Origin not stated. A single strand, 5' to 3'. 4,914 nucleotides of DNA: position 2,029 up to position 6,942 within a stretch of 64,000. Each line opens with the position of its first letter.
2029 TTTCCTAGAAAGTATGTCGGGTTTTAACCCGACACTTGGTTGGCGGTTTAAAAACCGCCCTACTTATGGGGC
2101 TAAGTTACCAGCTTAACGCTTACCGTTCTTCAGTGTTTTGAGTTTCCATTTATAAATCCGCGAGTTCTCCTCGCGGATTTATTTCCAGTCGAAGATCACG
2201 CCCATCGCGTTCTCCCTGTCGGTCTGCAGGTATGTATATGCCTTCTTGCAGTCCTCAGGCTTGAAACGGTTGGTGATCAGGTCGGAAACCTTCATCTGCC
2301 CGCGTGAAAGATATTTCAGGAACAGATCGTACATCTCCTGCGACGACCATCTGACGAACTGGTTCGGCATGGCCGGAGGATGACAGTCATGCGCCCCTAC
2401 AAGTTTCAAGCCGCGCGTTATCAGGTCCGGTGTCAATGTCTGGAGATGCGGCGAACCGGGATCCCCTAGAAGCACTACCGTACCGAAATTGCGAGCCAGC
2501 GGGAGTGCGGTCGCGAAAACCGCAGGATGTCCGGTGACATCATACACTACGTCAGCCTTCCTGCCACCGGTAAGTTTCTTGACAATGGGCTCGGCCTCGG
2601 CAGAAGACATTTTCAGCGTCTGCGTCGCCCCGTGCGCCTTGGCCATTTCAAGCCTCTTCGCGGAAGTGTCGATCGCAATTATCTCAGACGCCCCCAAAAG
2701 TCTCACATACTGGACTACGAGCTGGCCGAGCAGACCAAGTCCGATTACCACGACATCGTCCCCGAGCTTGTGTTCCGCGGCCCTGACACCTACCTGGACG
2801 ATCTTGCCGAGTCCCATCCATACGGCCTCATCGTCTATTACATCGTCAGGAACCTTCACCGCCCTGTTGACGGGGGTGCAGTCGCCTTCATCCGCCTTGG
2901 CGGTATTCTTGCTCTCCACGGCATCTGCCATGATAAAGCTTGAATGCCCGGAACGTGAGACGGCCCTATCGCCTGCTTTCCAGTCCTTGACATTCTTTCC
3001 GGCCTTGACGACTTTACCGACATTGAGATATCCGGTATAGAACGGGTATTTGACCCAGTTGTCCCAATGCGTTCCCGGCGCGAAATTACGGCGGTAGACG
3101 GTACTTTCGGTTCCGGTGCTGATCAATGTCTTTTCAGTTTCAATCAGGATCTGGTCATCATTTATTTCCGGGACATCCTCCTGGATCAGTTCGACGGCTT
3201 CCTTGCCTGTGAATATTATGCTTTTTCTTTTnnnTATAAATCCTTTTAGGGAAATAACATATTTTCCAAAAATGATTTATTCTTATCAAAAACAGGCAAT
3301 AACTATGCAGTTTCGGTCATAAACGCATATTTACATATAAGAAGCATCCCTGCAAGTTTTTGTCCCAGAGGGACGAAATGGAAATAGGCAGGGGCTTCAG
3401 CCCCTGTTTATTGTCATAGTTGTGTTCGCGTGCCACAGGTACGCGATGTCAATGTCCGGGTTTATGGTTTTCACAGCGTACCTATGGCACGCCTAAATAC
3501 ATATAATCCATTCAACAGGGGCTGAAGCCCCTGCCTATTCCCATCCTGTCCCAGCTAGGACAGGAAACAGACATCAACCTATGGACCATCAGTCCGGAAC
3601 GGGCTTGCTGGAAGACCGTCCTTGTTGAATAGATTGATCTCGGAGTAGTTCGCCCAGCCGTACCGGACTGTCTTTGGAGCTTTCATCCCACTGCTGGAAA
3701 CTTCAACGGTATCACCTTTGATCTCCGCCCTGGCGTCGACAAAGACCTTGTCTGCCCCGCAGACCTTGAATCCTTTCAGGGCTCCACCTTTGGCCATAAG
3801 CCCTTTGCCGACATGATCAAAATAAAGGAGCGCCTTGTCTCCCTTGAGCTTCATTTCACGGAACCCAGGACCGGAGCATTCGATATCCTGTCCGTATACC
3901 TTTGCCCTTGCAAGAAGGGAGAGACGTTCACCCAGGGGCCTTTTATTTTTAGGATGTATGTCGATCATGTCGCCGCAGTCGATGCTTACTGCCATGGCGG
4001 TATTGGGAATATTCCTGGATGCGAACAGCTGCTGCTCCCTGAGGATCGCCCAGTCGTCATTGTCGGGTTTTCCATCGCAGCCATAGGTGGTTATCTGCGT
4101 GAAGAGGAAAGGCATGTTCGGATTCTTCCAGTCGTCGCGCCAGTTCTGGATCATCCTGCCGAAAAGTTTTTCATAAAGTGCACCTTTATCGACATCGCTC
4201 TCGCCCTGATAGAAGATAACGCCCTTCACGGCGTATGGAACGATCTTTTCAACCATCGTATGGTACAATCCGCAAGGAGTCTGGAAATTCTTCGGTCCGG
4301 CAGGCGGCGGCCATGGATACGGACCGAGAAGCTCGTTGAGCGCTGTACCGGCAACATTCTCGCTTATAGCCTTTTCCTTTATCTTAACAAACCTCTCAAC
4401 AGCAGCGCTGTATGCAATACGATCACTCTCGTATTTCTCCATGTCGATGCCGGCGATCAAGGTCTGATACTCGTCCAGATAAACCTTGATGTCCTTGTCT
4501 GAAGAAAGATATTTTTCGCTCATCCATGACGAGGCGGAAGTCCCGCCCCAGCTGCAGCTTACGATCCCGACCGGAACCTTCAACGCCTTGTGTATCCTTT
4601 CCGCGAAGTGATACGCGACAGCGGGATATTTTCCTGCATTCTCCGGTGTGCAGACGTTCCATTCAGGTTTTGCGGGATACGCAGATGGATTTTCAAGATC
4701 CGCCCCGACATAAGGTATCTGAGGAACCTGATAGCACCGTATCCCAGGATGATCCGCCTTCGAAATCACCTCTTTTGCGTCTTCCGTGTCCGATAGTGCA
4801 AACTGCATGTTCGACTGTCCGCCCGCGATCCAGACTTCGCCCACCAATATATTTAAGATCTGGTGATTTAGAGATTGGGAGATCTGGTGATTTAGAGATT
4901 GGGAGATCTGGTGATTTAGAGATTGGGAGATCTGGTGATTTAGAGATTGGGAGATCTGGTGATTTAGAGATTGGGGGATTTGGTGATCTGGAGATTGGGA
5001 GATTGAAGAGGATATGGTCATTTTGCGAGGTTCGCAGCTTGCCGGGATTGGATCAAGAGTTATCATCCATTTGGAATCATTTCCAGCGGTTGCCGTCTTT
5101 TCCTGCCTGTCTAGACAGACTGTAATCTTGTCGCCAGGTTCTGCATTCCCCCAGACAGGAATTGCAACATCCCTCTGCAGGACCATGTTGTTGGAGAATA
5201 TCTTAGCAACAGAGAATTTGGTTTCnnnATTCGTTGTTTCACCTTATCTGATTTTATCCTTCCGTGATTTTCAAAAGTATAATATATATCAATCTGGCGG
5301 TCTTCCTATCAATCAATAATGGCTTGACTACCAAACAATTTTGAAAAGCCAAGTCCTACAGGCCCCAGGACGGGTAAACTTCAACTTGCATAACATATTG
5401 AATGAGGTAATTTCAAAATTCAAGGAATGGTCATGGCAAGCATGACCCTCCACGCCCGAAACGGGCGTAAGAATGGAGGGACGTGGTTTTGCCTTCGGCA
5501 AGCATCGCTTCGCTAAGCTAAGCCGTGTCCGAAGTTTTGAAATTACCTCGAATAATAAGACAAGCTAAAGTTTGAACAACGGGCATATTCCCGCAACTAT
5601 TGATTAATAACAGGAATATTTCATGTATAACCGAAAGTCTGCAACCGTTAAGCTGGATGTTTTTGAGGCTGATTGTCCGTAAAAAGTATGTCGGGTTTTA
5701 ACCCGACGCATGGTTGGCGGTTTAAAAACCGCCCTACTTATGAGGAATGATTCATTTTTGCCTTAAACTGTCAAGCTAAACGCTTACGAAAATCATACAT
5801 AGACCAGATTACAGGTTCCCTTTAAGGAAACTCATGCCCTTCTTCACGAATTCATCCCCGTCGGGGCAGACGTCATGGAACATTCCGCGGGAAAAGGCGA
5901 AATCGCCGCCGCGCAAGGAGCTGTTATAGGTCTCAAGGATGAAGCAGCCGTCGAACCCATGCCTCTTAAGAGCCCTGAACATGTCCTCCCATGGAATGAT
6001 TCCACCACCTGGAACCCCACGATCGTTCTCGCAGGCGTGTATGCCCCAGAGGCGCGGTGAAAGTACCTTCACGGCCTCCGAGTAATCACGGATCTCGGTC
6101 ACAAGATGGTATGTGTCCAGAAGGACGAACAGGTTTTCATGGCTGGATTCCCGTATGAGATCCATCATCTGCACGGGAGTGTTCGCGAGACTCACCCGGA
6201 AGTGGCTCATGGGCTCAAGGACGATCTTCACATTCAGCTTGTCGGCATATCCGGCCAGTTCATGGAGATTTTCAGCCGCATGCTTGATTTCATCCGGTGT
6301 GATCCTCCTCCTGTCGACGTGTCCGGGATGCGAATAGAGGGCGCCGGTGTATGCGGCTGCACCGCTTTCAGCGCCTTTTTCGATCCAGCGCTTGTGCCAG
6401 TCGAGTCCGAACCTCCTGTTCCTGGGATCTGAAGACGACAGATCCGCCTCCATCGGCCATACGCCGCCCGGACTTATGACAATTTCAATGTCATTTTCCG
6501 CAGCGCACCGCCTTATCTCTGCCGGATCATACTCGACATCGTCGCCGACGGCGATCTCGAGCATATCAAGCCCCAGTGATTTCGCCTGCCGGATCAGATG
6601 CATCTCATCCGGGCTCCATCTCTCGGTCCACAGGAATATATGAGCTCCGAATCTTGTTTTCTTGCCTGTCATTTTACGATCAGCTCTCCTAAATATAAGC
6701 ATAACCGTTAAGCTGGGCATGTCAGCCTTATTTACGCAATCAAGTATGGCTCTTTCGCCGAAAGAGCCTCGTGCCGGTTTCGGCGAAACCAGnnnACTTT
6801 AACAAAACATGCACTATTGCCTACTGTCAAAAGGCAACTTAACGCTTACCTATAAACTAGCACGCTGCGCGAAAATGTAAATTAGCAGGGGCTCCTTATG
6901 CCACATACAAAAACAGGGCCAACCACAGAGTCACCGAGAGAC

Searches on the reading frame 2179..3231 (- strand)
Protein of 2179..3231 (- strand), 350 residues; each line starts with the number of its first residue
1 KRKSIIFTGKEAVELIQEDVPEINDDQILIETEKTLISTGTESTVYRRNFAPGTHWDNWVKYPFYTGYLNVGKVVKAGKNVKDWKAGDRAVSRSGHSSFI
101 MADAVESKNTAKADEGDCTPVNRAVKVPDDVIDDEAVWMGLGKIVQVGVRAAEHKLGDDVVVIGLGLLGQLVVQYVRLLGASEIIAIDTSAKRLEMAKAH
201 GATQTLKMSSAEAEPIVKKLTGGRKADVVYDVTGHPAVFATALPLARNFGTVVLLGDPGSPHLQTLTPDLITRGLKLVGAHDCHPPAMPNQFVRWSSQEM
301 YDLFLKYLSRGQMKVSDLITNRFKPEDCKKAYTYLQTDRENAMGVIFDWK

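Call 10: search_protein_families(library=pfam, proteins=[window:2179-3231:-], max_evalue=0.001)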
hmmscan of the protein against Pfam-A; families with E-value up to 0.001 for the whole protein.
window:2179-3231:- (350 aa): 4 families
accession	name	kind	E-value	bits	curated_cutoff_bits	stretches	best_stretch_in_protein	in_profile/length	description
PF00107.32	ADH_zinc_N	-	1.7e-23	83.4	31.8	1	168-294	2-125/129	Zinc-binding dehydrogenase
PF08240.17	ADH_N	-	1.3e-06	29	23.5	1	45-91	22-61/104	Alcohol dehydrogenase GroES-like domain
PF16912.11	Glu_dehyd_C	-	2.2e-05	24.5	34.9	1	158-333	32-199/211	Glucose dehydrogenase C-terminus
PF02254.24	TrkA_N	-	0.0002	22.1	23.8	1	160-246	1-83/116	TrkA-N domain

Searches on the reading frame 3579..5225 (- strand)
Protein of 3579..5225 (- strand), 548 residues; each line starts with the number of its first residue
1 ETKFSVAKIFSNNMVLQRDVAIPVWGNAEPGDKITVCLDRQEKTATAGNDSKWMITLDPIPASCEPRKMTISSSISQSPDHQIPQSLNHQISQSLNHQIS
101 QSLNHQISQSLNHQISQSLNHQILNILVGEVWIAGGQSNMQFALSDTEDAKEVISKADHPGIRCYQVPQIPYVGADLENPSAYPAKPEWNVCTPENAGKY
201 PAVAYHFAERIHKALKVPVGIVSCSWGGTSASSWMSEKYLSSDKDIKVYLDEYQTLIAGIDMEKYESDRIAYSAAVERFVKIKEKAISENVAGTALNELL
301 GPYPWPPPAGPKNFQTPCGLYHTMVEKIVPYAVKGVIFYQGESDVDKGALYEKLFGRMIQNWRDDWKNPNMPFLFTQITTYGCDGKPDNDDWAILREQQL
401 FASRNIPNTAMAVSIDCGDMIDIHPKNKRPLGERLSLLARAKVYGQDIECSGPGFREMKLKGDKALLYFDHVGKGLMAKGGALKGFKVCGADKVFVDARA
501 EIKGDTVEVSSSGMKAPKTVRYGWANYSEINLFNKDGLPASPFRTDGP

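Call 10: search_protein_families(library=pfam, proteins=[window:3579-5225:-], max_evalue=0.001)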
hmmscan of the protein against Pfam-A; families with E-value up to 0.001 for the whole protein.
window:3579-5225:- (548 aa): 1 family
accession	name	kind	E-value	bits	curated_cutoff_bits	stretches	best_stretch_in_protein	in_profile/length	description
PF03629.24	SASA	-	3.2e-20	73.1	24.8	2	319-435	103-220/226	Carbohydrate esterase, sialic acid-specific acetylesterase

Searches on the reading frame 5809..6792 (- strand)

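Call 10: search_protein_families(library=pfam, proteins=[window:5809-6792:-], max_evalue=0.001)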
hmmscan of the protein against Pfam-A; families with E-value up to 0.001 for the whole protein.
window:5809-6792:- (327 aa): 1 family
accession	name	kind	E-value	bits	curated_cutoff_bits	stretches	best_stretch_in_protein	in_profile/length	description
PF01261.30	AP_endonuc_2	-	2e-37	129.7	31.1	1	67-295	1-234/249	Xylose isomerase-like TIM barrel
